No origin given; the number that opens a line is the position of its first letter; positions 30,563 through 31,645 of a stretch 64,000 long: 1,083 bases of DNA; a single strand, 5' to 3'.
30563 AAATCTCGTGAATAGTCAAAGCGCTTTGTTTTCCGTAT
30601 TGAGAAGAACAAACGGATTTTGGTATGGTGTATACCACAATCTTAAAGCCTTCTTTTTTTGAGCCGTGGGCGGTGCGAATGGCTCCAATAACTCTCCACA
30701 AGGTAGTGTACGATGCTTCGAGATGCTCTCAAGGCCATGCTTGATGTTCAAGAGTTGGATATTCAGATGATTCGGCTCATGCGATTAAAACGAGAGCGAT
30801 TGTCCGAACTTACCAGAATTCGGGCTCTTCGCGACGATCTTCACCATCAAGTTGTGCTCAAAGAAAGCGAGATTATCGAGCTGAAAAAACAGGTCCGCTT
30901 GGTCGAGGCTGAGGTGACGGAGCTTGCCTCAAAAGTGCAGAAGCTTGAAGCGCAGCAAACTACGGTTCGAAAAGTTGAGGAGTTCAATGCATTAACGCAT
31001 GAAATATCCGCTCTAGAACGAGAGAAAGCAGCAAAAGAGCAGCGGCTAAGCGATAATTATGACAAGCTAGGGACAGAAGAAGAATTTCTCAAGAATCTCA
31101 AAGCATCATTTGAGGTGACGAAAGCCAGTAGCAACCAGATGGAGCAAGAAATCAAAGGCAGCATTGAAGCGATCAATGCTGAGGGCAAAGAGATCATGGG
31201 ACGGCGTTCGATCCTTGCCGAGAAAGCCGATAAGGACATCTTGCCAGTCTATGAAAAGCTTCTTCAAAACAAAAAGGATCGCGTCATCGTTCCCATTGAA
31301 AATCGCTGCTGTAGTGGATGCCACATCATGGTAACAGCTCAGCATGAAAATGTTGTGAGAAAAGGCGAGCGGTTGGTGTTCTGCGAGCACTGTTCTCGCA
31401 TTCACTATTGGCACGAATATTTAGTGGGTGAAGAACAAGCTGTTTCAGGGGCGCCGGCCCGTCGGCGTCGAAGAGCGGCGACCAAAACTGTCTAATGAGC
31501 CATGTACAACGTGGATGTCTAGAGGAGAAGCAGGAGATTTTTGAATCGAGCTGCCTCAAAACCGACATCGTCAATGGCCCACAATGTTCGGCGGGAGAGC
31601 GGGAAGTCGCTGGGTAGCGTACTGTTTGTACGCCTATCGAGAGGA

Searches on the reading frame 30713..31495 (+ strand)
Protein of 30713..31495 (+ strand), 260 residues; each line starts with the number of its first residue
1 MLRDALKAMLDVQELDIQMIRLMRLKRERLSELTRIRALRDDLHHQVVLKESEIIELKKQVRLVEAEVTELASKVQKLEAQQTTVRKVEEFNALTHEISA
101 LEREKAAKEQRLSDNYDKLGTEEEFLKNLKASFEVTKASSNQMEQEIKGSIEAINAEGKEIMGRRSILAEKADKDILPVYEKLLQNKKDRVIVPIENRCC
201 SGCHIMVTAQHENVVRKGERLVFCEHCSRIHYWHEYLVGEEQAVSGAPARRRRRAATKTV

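Call 35: search_protein_families(library=pfam, proteins=[window:30713-31495:+], max_evalue=0.001)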
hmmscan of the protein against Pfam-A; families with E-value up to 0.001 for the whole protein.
window:30713-31495:+ (260 aa): 2 families
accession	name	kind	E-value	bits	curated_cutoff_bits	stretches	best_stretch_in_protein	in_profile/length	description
PF24481.2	CT398_CC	-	1.3e-08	35.4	27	1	12-187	1-179/180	CT398-like coiled coil hairpin domain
PF02591.20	Zn_ribbon_9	-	3e-08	34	29.1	1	200-230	2-32/33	C4-type zinc ribbon domain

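Call 69: find_homologous_proteins(query=window:30713-31495:+, max_evalue=1e-20)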
Query window:30713-31495:+ (260 aa): 2739 proteins with E <= 1e-20 among 4170 candidates; the best 120 are listed.
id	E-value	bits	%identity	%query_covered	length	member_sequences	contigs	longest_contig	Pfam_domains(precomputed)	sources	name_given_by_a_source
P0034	1.5e-158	544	100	100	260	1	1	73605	PF24481.3,PF02591.21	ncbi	-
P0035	7.9e-143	492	91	93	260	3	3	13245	PF24481.3,PF02591.21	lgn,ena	-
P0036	1.2e-139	482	90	95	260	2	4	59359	PF24481.3,PF02591.21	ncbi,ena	-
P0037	5.6e-139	480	87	95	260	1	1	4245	PF24481.3,PF02591.21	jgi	jgi:predicted nucleic acid-binding Zn-ribbon protein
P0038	2.5e-138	477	87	100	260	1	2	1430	PF24481.3,PF02591.21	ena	-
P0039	1.6e-137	475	89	92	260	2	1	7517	PF24481.3,PF02591.21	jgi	jgi:predicted nucleic acid-binding Zn-ribbon protein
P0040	5.0e-137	473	86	99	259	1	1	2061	PF24481.3,PF02591.21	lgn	-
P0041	1.2e-135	469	87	96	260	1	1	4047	PF24481.3,PF02591.21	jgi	jgi:predicted nucleic acid-binding Zn-ribbon protein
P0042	1.3e-134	465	87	100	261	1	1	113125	PF24481.3,PF02591.21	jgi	jgi:uncharacterized protein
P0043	2.3e-134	465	84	100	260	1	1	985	PF24481.3,PF02591.21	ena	-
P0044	5.6e-134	463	85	99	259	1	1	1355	PF24481.3,PF02591.21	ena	-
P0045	2.0e-127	442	81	95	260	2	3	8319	PF24481.3,PF02591.21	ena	-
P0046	5.1e-123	427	78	95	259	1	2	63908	PF24481.3,PF02591.21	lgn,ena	-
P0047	1.8e-122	426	79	93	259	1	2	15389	PF24481.3,PF02591.21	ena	-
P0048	3.5e-122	425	77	100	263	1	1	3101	PF24481.3,PF02591.21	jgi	jgi:uncharacterized protein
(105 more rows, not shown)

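Call 70: find_encoding_contigs(protein=P0035, flank=10000, max_places=3)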
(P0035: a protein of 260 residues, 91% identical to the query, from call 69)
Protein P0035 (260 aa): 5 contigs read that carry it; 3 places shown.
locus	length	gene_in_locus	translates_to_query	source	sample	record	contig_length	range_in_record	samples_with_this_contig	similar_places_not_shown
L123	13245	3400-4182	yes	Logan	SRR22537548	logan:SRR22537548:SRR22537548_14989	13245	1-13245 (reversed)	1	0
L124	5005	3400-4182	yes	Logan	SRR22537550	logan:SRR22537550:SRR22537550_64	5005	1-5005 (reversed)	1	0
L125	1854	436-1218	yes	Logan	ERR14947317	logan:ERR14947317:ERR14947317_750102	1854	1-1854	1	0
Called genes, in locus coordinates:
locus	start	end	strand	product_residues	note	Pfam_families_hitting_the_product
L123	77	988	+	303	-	PF02899:Phage_int_SAM_1, PF00589:Phage_integrase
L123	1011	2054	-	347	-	PF25270:Khk, PF00294:PfkB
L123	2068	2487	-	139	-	-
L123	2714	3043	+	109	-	-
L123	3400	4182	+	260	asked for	PF24481:CT398_CC, PF02591:Zn_ribbon_9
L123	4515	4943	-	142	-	-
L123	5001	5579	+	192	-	PF00929:RNase_T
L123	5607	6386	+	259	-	PF00809:Pterin_bind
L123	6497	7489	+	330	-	-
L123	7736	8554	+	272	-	PF19293:CdaA_N (weak), PF02457:DAC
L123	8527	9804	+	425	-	-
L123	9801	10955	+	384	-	PF13439:Glyco_transf_4, PF13579:Glyco_trans_4_4 (faint), PF00534:Glycos_transf_1, PF13692:Glyco_trans_1_4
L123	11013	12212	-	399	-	PF02540:NAD_synthase (weak), PF02568:ThiI (weak), PF03054:tRNA_Me_trans, PF20259:tRNA_Me_trans_M, PF20258:tRNA_Me_trans_C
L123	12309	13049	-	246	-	-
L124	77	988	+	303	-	PF02899:Phage_int_SAM_1, PF00589:Phage_integrase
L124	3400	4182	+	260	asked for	PF24481:CT398_CC, PF02591:Zn_ribbon_9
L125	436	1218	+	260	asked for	PF24481:CT398_CC, PF02591:Zn_ribbon_9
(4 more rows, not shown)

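Call 71: find_encoding_contigs(protein=P0039, flank=10000, max_places=2)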
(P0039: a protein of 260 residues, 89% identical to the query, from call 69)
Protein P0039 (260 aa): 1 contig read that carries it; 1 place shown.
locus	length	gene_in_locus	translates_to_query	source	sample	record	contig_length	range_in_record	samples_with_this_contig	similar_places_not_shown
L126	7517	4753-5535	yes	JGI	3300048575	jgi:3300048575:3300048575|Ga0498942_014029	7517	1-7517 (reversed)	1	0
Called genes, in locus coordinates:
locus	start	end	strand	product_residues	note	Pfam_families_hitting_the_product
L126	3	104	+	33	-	?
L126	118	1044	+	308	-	PF02899:Phage_int_SAM_1, PF13495:Phage_int_SAM_4 (faint), PF00589:Phage_integrase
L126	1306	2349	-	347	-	PF25270:Khk, PF00294:PfkB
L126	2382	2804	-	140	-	-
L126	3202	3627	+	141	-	-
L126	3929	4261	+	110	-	-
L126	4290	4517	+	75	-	-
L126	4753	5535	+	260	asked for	PF24481:CT398_CC, PF02591:Zn_ribbon_9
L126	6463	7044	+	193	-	-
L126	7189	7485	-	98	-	PF01609:DDE_Tnp_1 (faint), PF13612:DDE_Tnp_1_3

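Call 78: find_encoding_contigs(protein=P0036, flank=10000, max_places=3)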
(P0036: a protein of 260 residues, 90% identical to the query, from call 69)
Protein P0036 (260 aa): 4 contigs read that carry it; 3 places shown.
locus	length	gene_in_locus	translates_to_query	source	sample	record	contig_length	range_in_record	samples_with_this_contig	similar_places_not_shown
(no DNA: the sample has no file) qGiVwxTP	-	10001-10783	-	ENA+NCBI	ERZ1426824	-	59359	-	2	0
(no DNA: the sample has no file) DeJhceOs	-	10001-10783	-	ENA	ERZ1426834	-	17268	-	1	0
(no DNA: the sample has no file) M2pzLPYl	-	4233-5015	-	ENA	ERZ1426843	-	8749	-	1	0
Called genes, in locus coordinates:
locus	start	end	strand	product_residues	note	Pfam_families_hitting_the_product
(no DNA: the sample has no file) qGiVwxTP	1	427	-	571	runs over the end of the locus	PF00916:Sulfate_transp, PF01740:STAS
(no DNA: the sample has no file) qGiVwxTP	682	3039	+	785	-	PF27779:CHP03076_Gly-cleavage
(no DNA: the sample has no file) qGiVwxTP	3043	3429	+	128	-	PF01597:GCV_H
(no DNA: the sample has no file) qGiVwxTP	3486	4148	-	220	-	-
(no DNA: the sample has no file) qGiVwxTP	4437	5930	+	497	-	PF00464:SHMT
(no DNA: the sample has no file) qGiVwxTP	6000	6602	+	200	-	PF00574:CLP_protease, PF25145:NfeD1b_N (faint)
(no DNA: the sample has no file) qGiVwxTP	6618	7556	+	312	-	PF02899:Phage_int_SAM_1 (weak), PF00589:Phage_integrase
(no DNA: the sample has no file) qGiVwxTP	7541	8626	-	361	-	PF25270:Khk, PF00294:PfkB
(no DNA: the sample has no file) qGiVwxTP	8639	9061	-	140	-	-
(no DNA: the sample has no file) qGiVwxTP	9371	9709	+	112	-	-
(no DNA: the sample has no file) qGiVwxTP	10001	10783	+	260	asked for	PF24481:CT398_CC, PF02591:Zn_ribbon_9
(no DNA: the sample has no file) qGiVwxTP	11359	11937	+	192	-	PF00929:RNase_T (weak)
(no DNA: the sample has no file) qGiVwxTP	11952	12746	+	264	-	PF00809:Pterin_bind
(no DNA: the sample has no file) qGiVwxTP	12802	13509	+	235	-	-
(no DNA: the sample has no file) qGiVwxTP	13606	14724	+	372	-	-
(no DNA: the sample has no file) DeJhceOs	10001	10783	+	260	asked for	PF24481:CT398_CC, PF02591:Zn_ribbon_9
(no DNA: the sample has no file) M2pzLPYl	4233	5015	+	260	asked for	PF24481:CT398_CC, PF02591:Zn_ribbon_9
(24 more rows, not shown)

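Call 79: find_encoding_contigs(protein=P0042, flank=10000, max_places=2)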
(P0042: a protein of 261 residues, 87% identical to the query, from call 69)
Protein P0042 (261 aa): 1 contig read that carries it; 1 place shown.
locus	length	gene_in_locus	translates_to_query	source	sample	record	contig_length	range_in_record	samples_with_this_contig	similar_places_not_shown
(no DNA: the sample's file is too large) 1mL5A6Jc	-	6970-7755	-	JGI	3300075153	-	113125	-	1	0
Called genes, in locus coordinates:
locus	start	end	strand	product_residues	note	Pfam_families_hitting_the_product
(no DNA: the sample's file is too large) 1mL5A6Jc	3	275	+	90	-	?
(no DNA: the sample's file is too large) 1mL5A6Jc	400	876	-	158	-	-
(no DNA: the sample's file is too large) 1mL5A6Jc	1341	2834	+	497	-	PF00464:SHMT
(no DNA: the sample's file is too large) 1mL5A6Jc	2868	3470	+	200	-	PF00574:CLP_protease, PF25145:NfeD1b_N (weak)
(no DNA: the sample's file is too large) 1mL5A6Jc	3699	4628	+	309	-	PF13495:Phage_int_SAM_4 (faint), PF02899:Phage_int_SAM_1, PF00589:Phage_integrase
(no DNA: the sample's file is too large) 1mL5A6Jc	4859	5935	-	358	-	PF25270:Khk, PF00294:PfkB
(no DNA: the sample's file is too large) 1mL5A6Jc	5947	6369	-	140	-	-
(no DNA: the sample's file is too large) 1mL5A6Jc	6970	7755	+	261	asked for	PF24481:CT398_CC, PF02591:Zn_ribbon_9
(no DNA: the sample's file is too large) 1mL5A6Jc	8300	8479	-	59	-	-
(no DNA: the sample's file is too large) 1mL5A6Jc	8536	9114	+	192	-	PF00929:RNase_T (weak)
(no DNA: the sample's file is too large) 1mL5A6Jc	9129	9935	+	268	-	PF00809:Pterin_bind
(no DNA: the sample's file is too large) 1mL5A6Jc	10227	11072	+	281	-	-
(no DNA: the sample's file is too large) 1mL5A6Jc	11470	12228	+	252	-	-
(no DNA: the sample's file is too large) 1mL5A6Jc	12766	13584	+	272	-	PF19293:CdaA_N, PF02457:DAC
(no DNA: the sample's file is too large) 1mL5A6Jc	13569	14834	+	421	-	PF07949:YbbR (faint)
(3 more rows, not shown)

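Call 80: find_encoding_contigs(protein=P0037, flank=10000, max_places=2)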
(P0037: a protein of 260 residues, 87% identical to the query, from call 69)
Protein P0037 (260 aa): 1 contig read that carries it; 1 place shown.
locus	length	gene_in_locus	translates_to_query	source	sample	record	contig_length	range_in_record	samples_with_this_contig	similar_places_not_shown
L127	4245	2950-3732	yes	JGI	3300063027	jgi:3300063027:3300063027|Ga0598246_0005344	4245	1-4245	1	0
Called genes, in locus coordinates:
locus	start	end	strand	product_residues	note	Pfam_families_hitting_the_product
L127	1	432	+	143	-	?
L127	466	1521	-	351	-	PF25270:Khk, PF00294:PfkB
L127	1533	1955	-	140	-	-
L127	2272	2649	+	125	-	-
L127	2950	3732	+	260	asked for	PF24481:CT398_CC, PF02591:Zn_ribbon_9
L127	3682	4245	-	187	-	?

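Call 87: search_protein_families(library=ncbifam, proteins=[L126:7189-7515:-], max_evalue=0.01)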
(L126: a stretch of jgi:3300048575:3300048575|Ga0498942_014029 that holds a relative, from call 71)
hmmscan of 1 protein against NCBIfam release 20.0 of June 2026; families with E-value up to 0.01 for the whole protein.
L126:7189-7515:- (108 aa): 2 families
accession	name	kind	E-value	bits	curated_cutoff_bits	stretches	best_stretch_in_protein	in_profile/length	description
NF033520.1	transpos_IS982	equivalog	1.1e-24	87.4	130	1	7-93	150-236/243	IS982 family transposase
NF033580.1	transpos_IS5_3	equivalog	0.00045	19.8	110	1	9-69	171-229/258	IS5 family transposase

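Call 88: search_protein_families(library=pfam, proteins=[L126:7189-7515:-], max_evalue=0.01)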
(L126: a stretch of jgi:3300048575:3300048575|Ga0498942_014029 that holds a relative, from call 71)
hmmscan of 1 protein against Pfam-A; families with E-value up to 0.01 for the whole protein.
L126:7189-7515:- (108 aa): 2 families
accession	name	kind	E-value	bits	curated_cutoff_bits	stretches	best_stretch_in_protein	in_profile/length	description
PF13612.12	DDE_Tnp_1_3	-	2.1e-12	47.8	27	1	4-81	77-154/155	Transposase DDE domain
PF01609.27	DDE_Tnp_1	-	3e-06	27.6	23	1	8-92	76-194/200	Transposase DDE domain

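Call 90: find_related_loci(query=L126:7189-7515:-, collection=metagenome_contigs, flank=2500)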
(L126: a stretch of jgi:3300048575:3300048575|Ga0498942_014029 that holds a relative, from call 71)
Query L126:7189-7515:- (108 aa) in metagenome_contigs; peptide patterns used: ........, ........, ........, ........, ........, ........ (x = any residue, [..] = any of these).
496 stretches matched a pattern; 171 encode a relative of the query (tblastn E <= 1e-3); the best 80 are kept; 80 distinct loci.
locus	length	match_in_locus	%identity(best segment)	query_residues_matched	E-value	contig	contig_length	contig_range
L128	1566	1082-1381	71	1-100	3e-48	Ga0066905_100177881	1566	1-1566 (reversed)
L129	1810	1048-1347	71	1-100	8e-48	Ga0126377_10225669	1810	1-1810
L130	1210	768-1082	69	1-103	4e-47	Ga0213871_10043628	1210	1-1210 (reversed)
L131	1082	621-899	73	1-93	9e-48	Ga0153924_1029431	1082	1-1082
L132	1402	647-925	73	1-93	7e-47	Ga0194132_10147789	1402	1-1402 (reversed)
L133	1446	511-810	67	1-100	5e-46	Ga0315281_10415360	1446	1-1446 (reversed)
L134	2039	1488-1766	73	1-93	8e-45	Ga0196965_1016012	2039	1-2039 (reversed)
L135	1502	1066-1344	71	1-93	1e-45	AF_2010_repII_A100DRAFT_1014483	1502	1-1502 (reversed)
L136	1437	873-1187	68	1-103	9e-46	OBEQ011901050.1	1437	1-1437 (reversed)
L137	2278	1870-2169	68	1-100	1e-44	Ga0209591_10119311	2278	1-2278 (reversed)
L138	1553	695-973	73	1-93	2e-45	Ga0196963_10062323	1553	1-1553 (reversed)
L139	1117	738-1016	72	1-93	2e-46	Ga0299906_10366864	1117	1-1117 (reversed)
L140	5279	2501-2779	70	1-93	2e-43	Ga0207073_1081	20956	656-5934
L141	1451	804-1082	69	1-93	2e-44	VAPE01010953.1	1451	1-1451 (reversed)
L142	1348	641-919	70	1-93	9e-45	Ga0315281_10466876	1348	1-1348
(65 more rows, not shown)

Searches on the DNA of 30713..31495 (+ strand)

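Call 74: search_rna_families(sources=[L123, L126], threshold=gathering)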
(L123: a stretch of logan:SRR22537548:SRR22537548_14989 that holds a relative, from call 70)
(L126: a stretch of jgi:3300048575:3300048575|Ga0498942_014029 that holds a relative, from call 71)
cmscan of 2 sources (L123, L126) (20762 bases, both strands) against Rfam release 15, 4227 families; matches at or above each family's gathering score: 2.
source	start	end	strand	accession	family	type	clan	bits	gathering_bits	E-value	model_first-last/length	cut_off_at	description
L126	5576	5965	+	RF00010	RNaseP_bact_a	Gene; ribozyme;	CL00002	214.1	100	1.6e-68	1-367/367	no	Bacterial RNase P class A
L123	4547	4934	+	RF00010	RNaseP_bact_a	Gene; ribozyme;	CL00002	211.6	100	1.1e-67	1-367/367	no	Bacterial RNase P class A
